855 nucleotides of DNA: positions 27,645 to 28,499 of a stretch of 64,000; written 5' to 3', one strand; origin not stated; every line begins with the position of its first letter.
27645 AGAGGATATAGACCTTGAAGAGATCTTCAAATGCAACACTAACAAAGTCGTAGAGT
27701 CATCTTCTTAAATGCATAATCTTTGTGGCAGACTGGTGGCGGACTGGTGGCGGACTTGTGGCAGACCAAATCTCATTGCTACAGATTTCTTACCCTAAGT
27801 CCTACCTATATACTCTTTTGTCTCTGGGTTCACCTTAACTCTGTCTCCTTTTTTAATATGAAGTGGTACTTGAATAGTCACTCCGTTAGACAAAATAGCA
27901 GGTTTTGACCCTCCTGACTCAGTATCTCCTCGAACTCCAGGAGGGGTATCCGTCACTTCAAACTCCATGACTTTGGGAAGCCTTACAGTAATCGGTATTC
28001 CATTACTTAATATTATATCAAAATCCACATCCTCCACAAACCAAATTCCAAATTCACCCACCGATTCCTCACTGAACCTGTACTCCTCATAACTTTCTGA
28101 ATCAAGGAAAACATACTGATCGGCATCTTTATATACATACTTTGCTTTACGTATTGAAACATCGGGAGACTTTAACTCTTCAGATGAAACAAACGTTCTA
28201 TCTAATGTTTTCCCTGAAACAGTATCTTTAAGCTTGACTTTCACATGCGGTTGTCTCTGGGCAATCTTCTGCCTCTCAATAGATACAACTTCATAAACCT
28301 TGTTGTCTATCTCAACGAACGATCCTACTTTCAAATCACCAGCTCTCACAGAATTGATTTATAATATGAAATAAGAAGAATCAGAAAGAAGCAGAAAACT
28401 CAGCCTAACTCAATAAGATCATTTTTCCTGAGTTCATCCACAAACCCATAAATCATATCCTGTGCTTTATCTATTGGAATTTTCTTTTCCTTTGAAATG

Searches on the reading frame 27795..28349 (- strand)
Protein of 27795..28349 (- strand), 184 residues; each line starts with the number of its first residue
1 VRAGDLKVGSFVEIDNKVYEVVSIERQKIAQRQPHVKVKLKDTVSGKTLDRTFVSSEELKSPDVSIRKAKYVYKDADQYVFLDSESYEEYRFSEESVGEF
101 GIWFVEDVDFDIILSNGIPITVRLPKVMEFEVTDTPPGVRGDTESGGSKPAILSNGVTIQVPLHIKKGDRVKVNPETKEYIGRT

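Call 5: search_protein_families(library=pfam, proteins=[window:27795-28349:-], max_evalue=1)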
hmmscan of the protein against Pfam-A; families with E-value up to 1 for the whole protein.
window:27795-28349:- (184 aa): 4 families
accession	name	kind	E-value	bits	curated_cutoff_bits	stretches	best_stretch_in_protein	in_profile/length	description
PF09285.17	Elong-fact-P_C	-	5.6e-23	80.8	25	1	129-183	2-56/56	Elongation factor P, C-terminal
PF08207.18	EFP_N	-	5.9e-13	49.1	23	1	3-58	2-57/58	Elongation factor P (EF-P) KOW-like domain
PF01132.26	EFP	-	3.6e-12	46.5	27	1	67-120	1-54/54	Elongation factor P (EF-P) OB domain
PF03144.31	GTP_EFTU_D2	-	0.15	13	30.3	0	4-50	11-64/73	Elongation factor Tu domain 2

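Call 6: search_protein_families(library=ncbifam, proteins=[window:27795-28349:-], max_evalue=1)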
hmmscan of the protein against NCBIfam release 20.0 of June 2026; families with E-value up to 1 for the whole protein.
window:27795-28349:- (184 aa): 7 families
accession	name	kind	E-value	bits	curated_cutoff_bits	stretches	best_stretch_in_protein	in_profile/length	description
TIGR00038.1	efp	equivalog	1.7e-54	184.3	185.8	1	2-183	2-183/184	elongation factor P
NF001810.0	PRK00529.1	subfamily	2.4e-53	180.5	161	1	2-183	4-185/187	elongation factor P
NF003392.1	PRK04542.1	equivalog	2.9e-42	144.7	216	1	1-183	1-186/187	elongation factor P-like protein EfpL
TIGR02178.1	yeiP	equivalog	2.8e-34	118.9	264.05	1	2-183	1-185/186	elongation factor P-like protein YeiP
NF009090.0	PRK12426.1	equivalog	3.4e-29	101.8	226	1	5-183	6-184/185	elongation factor P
NF011175.0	PRK14578.1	equivalog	3.1e-27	95.2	301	1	3-183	4-186/187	elongation factor P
NF003076.0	PRK03999.1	equivalog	0.00039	20.1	138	1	3-91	8-97/129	translation initiation factor IF-5A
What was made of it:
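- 27795..28349 (-): efp (elongation factor P, 184 aa, GTG start), the downstream co-oriented neighbour. The loop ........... has Gln31 at the position of E. coli K34. Pfam EFP_N, EFP and Elong-fact-P_C; NF001810 at 180.5 bits against 161 (calls 5, 6).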

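Call 12: find_homologous_proteins(query=window:27795-28349:-, max_evalue=1e-20)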
Query window:27795-28349:- (184 aa): 50 proteins with E <= 1e-20 among 152 candidates.
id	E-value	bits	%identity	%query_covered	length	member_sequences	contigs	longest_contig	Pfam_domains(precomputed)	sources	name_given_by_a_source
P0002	1.4e-113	394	99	100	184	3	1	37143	PF09285.18,PF01132.28,PF08207.19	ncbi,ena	-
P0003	1.1e-101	356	86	100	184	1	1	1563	PF09285.18,PF01132.28,PF08207.19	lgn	-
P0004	2.0e-85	303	72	100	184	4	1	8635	PF09285.18,PF01132.28,PF08207.19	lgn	-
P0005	6.4e-84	298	69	99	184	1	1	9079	PF09285.18,PF01132.28,PF08207.19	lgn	-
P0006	4.4e-83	295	66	100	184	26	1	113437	PF09285.18,PF01132.28,PF08207.19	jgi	jgi:elongation factor P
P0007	3.3e-82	292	70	100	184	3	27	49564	PF09285.18,PF01132.28,PF08207.19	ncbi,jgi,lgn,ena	-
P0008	7.0e-82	291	70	100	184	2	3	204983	PF09285.18,PF01132.28,PF08207.19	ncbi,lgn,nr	ncbi:MAG: elongation factor P [Candidatus Calescibacterium sp.]|nr:elongation factor P [Candidatus C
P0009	5.9e-81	288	65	100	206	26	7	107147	PF09285.18,PF01132.28,PF08207.19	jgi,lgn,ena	-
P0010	6.0e-81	288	67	100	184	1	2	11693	PF09285.18,PF01132.28,PF08207.19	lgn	-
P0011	2.2e-80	286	66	100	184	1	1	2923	PF09285.18,PF01132.28,PF08207.19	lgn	-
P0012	6.8e-80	285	70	100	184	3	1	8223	PF09285.18,PF01132.28,PF08207.19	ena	-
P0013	8.6e-80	284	66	100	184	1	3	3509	PF09285.18,PF01132.28,PF08207.19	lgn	-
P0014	1.0e-74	268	65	100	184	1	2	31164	PF09285.18,PF01132.28,PF08207.19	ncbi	-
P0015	6.7e-73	262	65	97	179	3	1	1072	PF09285.18,PF01132.28,PF08207.19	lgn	-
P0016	7.1e-69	249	60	100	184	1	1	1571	PF09285.18,PF01132.28,PF08207.19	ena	-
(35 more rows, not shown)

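Call 13: find_encoding_contigs(protein=P0008, flank=4000, max_places=2)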
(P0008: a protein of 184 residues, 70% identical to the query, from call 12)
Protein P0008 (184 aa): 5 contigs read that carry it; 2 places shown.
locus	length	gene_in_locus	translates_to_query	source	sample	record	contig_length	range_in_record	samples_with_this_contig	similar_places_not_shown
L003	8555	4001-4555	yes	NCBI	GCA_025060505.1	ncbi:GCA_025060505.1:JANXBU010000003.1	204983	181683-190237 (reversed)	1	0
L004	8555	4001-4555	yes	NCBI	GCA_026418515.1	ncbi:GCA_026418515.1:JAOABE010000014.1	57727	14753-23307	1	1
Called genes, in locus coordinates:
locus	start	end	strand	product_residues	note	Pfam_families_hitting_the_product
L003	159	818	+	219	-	PF01634:HisG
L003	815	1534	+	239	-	PF00702:Hydrolase (faint), PF08645:PNK3P, PF13419:HAD_2, PF13242:Hydrolase_like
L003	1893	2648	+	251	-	-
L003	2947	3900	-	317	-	PF00106:adh_short, PF08659:KR, PF13561:adh_short_C2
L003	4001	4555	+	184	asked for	PF08207:EFP_N, PF01132:EFP, PF09285:Elong-fact-P_C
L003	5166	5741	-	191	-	PF00475:IGPD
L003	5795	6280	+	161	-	-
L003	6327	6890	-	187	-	PF01066:CDP-OH_P_transf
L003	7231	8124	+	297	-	-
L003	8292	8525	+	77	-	PF01192:RNA_pol_Rpb6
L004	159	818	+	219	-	PF01634:HisG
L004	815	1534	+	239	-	PF00702:Hydrolase (faint), PF08645:PNK3P, PF13419:HAD_2, PF13242:Hydrolase_like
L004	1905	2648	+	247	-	-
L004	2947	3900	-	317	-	PF00106:adh_short, PF08659:KR, PF13561:adh_short_C2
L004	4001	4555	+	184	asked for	PF08207:EFP_N, PF01132:EFP, PF09285:Elong-fact-P_C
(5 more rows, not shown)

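Call 14: find_encoding_contigs(protein=P0006, flank=4000, max_places=2)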
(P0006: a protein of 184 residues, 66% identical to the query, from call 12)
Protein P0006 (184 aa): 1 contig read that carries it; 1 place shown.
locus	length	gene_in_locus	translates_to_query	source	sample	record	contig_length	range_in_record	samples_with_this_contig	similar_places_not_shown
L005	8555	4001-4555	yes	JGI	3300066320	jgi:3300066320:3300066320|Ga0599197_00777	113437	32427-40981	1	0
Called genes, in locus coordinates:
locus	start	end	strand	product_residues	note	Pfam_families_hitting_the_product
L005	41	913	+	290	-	PF13646:HEAT_2 (faint)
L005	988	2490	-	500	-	PF00309:Sigma54_AID, PF04963:Sigma54_CBD, PF04552:Sigma54_DBD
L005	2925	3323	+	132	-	PF07963:N_methyl (weak), PF08334:T2SSG, PF26697:ComGC_C (weak)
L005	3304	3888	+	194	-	PF07963:N_methyl (weak)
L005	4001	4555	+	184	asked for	PF08207:EFP_N, PF01132:EFP, PF09285:Elong-fact-P_C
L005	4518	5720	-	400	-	PF07690:MFS_1, PF06963:FPN1 (faint), PF00083:Sugar_tr (faint), PF11700:ATG22 (weak)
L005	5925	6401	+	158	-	PF00731:AIRC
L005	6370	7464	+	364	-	PF22660:RS_preATP-grasp-like, PF02222:ATP-grasp, PF02655:ATP-grasp_3 (weak), PF17769:PurK_C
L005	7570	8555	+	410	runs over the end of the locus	PF08442:ATP-grasp_2, PF13549:ATP-grasp_5, PF24948:Citrate_synth_N, PF00549:Ligase_CoA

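Call 15: find_encoding_contigs(protein=P0007, flank=4000, max_places=2)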
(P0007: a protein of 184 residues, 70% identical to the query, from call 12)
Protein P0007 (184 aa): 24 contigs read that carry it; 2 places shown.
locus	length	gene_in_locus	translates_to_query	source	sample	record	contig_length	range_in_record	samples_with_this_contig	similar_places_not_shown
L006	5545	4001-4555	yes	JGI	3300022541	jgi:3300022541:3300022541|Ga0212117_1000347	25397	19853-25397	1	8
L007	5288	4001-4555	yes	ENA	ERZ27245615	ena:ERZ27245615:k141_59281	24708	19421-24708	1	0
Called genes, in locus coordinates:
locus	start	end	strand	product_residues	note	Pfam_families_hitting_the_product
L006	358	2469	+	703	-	PF17191:RecG_wedge, PF01336:tRNA_anti-codon, PF00270:DEAD, PF04851:ResIII, PF00271:Helicase_C, PF19833:RecG_dom3_C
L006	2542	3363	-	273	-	PF13690:CheX (weak), PF04509:CheC (faint)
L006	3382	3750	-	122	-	PF00072:Response_reg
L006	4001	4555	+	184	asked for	PF08207:EFP_N, PF01132:EFP, PF09285:Elong-fact-P_C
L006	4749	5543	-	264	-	?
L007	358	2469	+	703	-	PF17191:RecG_wedge, PF01336:tRNA_anti-codon, PF00270:DEAD, PF04851:ResIII, PF00271:Helicase_C, PF19833:RecG_dom3_C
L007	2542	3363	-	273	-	PF13690:CheX (weak), PF04509:CheC (faint)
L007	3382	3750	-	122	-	PF00072:Response_reg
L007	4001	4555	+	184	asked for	PF08207:EFP_N, PF01132:EFP, PF09285:Elong-fact-P_C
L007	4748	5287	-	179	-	?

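Call 16: find_encoding_contigs(protein=P0009, flank=4000, max_places=2)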
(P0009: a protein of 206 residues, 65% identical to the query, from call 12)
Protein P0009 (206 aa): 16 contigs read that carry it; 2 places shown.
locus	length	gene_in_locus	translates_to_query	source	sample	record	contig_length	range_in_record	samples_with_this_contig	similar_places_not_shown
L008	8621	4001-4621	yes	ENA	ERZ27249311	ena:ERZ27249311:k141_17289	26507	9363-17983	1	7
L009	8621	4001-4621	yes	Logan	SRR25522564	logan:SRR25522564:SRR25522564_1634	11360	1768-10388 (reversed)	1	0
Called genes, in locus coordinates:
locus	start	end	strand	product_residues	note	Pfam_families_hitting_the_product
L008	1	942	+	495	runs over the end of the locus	PF07698:7TM-7TMR_HD, PF08668:HDOD, PF01966:HD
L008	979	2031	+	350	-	PF08240:ADH_N, PF00107:ADH_zinc_N, PF13602:ADH_zinc_N_2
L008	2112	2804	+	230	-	PF01738:DLH, PF07859:Abhydrolase_3 (faint), PF00561:Abhydrolase_1 (faint), PF02230:Abhydrolase_2 (faint), PF00326:Peptidase_S9 (faint), PF08840:BAAT_C (weak), PF12146:Hydrolase_4 (weak)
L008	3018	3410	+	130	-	PF07963:N_methyl (weak), PF08334:T2SSG, PF26697:ComGC_C (weak)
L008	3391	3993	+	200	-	-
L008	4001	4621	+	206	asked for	PF08207:EFP_N, PF01132:EFP, PF09285:Elong-fact-P_C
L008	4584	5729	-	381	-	PF07690:MFS_1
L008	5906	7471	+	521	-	PF01039:Carboxyl_trans, PF06833:MdcE (faint), PF03255:ACCA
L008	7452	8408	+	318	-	PF00698:Acyl_transf_1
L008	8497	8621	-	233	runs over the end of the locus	PF01694:Rhomboid, PF08551:DUF1751 (weak)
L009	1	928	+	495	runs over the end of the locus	PF07698:7TM-7TMR_HD, PF08668:HDOD, PF01966:HD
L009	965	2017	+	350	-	PF08240:ADH_N, PF00107:ADH_zinc_N, PF13602:ADH_zinc_N_2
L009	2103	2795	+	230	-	PF01738:DLH, PF07859:Abhydrolase_3 (faint), PF00561:Abhydrolase_1 (faint), PF02230:Abhydrolase_2 (faint), PF00326:Peptidase_S9 (faint), PF08840:BAAT_C (weak), PF12146:Hydrolase_4 (weak)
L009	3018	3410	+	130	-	PF07963:N_methyl (weak), PF08334:T2SSG, PF26697:ComGC_C (weak)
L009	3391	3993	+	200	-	-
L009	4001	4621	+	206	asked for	PF08207:EFP_N, PF01132:EFP, PF09285:Elong-fact-P_C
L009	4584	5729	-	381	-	PF07690:MFS_1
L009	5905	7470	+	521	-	PF01039:Carboxyl_trans, PF06833:MdcE (faint), PF03255:ACCA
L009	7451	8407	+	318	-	PF00698:Acyl_transf_1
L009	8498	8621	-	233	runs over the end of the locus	PF01694:Rhomboid, PF08551:DUF1751 (weak)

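Call 17: find_encoding_contigs(protein=P0003, flank=4000, max_places=2)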
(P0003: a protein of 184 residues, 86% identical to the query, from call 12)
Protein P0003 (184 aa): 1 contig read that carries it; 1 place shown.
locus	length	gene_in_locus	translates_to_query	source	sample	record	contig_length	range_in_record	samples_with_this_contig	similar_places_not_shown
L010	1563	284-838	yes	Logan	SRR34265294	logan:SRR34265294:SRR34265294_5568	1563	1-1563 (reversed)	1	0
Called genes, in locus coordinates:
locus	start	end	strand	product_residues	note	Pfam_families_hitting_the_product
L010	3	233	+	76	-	?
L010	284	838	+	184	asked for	PF08207:EFP_N, PF01132:EFP, PF09285:Elong-fact-P_C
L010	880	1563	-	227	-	?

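Call 18: find_encoding_contigs(protein=P0004, flank=4000, max_places=2)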
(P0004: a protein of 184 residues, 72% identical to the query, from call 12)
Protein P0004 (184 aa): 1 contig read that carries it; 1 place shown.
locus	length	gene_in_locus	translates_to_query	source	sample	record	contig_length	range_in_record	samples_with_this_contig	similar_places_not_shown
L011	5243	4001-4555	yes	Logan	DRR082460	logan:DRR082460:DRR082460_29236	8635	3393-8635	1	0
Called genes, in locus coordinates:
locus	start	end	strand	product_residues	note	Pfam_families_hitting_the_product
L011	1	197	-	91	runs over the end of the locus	PF00708:Acylphosphatase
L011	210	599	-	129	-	PF01597:GCV_H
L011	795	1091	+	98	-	PF03840:SecG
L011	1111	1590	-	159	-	PF04138:GtrA_DPMS_TM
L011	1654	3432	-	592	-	PF06480:FtsH_ext (weak), PF00004:AAA, PF17862:AAA_lid_3, PF01434:Peptidase_M41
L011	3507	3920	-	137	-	PF28396:SepQ_C, PF01052:FliMN_C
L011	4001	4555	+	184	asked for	PF08207:EFP_N, PF01132:EFP, PF09285:Elong-fact-P_C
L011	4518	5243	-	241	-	?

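Call 19: find_encoding_contigs(protein=P0005, flank=4000, max_places=2)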
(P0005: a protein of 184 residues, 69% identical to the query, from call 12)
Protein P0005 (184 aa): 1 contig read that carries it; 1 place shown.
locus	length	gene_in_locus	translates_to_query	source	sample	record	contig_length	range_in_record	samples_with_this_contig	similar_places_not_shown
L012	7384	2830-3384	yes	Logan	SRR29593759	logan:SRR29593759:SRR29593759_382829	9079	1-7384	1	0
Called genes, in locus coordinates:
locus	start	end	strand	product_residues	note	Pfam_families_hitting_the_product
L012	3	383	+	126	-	?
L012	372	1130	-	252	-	PF01209:Ubie_methyltran, PF13489:Methyltransf_23, PF13847:Methyltransf_31, PF08241:Methyltransf_11, PF08242:Methyltransf_12, PF13649:Methyltransf_25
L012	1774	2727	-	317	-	PF00106:adh_short, PF08659:KR, PF13561:adh_short_C2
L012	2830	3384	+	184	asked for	PF08207:EFP_N, PF01132:EFP, PF09285:Elong-fact-P_C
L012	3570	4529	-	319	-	PF00781:DAGK_cat (faint)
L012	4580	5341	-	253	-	PF01128:IspD (faint), PF02348:CTP_transf_3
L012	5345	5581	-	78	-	PF00550:PP-binding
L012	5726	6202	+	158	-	PF04136:COG3_N (weak)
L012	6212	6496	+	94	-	-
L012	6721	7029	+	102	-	PF01329:Pterin_4a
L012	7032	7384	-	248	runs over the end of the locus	PF01255:Prenyltransf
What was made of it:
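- In four relatives the gene upstream of efp is divergent, so efp has its own promoter there (calls 13, 15, 18, 19).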
